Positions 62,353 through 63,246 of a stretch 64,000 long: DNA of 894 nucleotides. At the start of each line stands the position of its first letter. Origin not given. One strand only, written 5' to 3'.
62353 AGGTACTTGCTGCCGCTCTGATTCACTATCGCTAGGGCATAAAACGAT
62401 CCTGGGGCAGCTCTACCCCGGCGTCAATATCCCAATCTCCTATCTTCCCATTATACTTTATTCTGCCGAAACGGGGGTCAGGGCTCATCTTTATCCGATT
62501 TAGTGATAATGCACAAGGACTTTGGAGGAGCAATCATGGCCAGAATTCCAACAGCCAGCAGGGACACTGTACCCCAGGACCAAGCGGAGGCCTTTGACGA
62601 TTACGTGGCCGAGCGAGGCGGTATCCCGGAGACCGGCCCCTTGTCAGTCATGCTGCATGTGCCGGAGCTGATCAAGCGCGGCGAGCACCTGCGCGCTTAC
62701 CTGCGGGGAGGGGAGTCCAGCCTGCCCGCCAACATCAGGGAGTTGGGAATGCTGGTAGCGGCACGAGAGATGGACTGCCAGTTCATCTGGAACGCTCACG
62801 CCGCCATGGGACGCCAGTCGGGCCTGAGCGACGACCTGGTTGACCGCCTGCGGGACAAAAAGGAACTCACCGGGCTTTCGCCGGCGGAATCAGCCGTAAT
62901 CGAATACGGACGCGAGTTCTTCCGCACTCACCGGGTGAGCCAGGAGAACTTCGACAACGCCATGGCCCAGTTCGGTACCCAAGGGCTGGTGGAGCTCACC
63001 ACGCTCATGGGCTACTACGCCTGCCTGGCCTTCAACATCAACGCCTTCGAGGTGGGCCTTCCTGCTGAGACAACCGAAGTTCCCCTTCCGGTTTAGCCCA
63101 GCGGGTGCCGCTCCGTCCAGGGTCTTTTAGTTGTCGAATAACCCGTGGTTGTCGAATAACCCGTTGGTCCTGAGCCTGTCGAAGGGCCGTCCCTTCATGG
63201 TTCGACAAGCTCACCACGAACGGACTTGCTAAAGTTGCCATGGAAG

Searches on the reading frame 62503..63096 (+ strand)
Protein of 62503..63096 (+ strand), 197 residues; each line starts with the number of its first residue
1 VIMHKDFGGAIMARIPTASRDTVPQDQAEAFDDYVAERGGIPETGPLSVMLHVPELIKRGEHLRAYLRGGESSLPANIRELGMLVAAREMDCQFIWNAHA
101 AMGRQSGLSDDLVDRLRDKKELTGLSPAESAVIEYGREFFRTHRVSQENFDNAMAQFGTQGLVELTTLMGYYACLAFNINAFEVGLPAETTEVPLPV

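Call 90: find_encoding_contigs(protein=window:62503-63096:+, flank=1500, max_places=10)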
Protein window:62503-63096:+ (197 aa): no gene with exactly this product is on record in the collection.
